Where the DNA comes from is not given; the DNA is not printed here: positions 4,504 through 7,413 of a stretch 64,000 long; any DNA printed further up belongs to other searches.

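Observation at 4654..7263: Secreted PDZ protein with about 12 tandem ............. repeats; an apparently unnamed beta-solenoid repeat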

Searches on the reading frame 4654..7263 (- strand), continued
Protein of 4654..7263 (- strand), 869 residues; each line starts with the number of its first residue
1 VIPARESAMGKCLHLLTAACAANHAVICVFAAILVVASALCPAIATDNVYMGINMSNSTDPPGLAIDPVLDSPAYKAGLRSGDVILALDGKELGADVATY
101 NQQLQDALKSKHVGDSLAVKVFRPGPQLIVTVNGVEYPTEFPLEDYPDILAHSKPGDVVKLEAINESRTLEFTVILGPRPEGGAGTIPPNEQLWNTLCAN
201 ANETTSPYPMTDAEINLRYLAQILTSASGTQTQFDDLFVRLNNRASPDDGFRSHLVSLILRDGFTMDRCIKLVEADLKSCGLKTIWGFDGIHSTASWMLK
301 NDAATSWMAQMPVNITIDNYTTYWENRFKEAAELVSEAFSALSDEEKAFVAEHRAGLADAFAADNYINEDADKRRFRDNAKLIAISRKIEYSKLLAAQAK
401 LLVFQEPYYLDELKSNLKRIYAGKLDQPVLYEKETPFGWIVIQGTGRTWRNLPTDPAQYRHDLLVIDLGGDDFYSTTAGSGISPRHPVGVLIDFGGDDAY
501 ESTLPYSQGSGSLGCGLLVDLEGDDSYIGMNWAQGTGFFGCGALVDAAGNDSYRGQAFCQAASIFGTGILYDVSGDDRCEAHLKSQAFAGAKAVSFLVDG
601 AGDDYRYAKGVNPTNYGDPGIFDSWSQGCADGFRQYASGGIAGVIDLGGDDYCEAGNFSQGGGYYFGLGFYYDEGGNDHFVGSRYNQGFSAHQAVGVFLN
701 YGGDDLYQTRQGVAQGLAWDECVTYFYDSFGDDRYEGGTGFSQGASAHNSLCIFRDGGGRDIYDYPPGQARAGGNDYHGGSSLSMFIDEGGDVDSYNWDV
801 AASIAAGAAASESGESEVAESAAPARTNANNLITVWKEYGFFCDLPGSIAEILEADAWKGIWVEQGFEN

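Call 28: predict_structure(alignment_id=A2)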
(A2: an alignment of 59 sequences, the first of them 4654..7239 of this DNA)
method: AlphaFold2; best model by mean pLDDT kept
length: 861 residues; sequences in the alignment: 59
mean_pLDDT: 90.1   pTM: 0.90
mean pLDDT of the five models: 90.1, 89.3, 89.2, 88.9, 88.9
residues with pLDDT >= 90: 657; 70-90: 115; 50-70: 76; < 50: 13
segments of 3 or more residues with pLDDT < 50: 34-37, 859-861
pLDDT, mean of each block of 10 residues (from residue 1): 55 62 80 56 94 96 91 96 96 95 94 94 96 92 97 96 96 75 88 61 90 95 92 89 93 94 93 96 94 65 81 96 97 98 97 93 91 94 96 95 96 97 97 98 92 97 96 97 98 96 98 98 97 98 98 98 98 98 98 98 89 94 94 98 97 97 97 95 97 97 87 96 92 85 95 84 54 87 88 71 55 58 87 93 95 76 38
secondary structure, 60 per line:
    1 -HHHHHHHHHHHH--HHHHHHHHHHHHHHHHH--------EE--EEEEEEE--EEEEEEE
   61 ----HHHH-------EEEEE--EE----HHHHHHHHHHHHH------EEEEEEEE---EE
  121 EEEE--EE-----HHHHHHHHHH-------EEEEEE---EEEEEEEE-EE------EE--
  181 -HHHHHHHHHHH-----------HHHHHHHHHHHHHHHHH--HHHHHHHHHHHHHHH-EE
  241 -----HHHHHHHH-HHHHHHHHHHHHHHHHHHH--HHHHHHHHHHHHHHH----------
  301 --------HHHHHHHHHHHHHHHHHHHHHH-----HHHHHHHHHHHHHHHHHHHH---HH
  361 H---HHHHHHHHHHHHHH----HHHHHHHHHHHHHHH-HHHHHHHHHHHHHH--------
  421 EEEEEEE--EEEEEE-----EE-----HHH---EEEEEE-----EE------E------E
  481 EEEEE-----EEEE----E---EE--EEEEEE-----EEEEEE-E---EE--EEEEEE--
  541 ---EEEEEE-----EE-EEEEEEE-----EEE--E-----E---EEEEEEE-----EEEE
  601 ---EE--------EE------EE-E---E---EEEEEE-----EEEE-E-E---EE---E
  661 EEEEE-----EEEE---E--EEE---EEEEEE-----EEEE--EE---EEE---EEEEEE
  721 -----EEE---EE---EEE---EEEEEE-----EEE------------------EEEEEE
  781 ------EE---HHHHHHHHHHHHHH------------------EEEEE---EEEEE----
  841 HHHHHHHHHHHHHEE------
elements in order (helices of 4 or more, strands of 3 or more residues): H2-13 H16-32 E45-51 E54-60 H65-68 E76-80 H89-101 E108-115 E119-124 H134-143 E151-156 E160-167 H182-192 H204-220 H223-237 H246-253 H255-273 H276-290 H309-330 H336-355 H365-378 H383-397 H399-412 E421-427 E430-435 E454-459 E480-485 E491-494 E507-512 E518-523 E533-538 E544-549 E558-564 E570-572 E585-591 E597-600 E633-638 E644-647 E660-665 E671-674 E681-683 E687-692 E698-701 E709-711 E715-720 E726-728 E737-739 E743-748 E754-756 E775-780 H792-805 E824-828 E832-836 H841-853
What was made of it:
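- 5992..6708 (-): All-helical domain (aa 186-424), part of the conserved core. Motifs: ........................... and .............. AF2 helices at model residues 182-412, block pLDDT mostly 88-98 with low-confidence loops near model residues 190-200 and 290-300 (call 28).
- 5884..5991 (-): Beta-hairpin plus loop (aa 425-460) that precedes the solenoid; probably the N-terminal cap. AF2 strands at model residues 421-427 and 430-435 (call 28).
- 4774..4863 (-): Ala/Ser/Glu-rich low-complexity linker (aa 801-830), probably disordered. AF2 pLDDT 54-58 (call 28).
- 4657..4773 (-): Small C-terminal domain (aa 831-869; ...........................): a beta-hairpin plus a helix, specific to the PDZ clade. 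AF2 strands at model residues 824-836 and helix 841-853, pLDDT 87-95 (call 28).
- Checked: Helical region: aa ~186-424, about 240 aa rather than ~300 (AF2 DSSP, call 28).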

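Call 31: fold_search(model_id=the predicted structure, library=pdb)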
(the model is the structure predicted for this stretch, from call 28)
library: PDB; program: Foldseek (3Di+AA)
matches with E <= 10: 725; with E <= 0.001: 0
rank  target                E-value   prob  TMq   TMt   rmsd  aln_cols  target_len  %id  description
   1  8sxh_A                8.6e-03  1.00  0.08  0.17  13.9       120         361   20  Structure of the C-terminal protease CtpA-LbcA complex of Pseudomonas aeruginosa (released 2024-03-06)
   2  3stj_A                1.4e-02  1.00  0.09  0.25   4.4       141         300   18  Crystal structure of the protease + PDZ1 domain of DegQ from Escherichia coli (released 2011-07-27)
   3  6ew9_C                1.5e-02  1.00  0.09  0.24   3.2       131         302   16  CRYSTAL STRUCTURE OF DEGS STRESS SENSOR PROTEASE IN COMPLEX WITH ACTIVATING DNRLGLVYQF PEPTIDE (released 2018-04-25)
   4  4c2c_A                1.6e-02  1.00  0.09  0.17   4.0       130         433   18  Crystal structure of the protease CtpB in an active state (released 2013-12-04)
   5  7p73_A                1.6e-02  0.13  0.07  0.10  25.6       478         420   12  The PDZ domain of SYNJ2BP complexed with the PDZ-binding motif of HTLV1-TAX1 (released 2022-07-27)
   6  4a8d_A                1.6e-02  1.00  0.07  0.16  17.2       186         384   18  DegP dodecamer with bound OMP (released 2012-01-11)
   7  8ael_A                1.9e-02  0.18  0.07  0.13  23.5       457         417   13  SYNJ2BP complex with a synthetic Vangl2 peptide (3mer). (released 2023-08-16)
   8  5t69                  2.1e-02  1.00  0.09  0.25   4.5       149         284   18  The HhoA protease from Synechocystis sp. PCC 6803, active site mutant (released 2017-01-25)
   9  3otp_F                2.1e-02  1.00  0.08  0.17  16.4       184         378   18  Crystal structure of the DegP dodecamer with a model substrate (released 2011-01-19)
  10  3gdv_C                2.2e-02  1.00  0.09  0.25   3.3       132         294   15  Crystal structure of DegS H198P/D320A mutant modified by DFP and in complex with YQF peptide (released 2009-03-31)
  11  3cs0_A                2.2e-02  1.00  0.09  0.19   4.7       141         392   19  Crystal structure of DegP24 (released 2008-05-27)
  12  8k2y_A                2.4e-02  1.00  0.09  0.26   3.0       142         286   15  Crystal structure of MucD (released 2023-11-29)
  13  9jr1_B                2.5e-02  1.00  0.09  0.19   8.1       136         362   14  Crystal structure of CtpA from Helicobacter pylori (released 2025-10-01)
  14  3otp_D                2.5e-02  1.00  0.08  0.16  15.8       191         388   18  Crystal structure of the DegP dodecamer with a model substrate (released 2011-01-19)
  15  3otp_E                2.6e-02  1.00  0.08  0.16  16.2       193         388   19  Crystal structure of the DegP dodecamer with a model substrate (released 2011-01-19)
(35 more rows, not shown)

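Call 64: search_protein_families(library=padloc, proteins=[window:4654-7239:-], max_evalue=0.1)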
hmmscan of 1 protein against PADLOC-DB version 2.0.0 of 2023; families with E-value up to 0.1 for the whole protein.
window:4654-7239:- (861 aa): 0 families
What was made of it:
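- On Known anti-phage defence proteins (PADLOC): 0 families at E<=0.1 (call 64).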
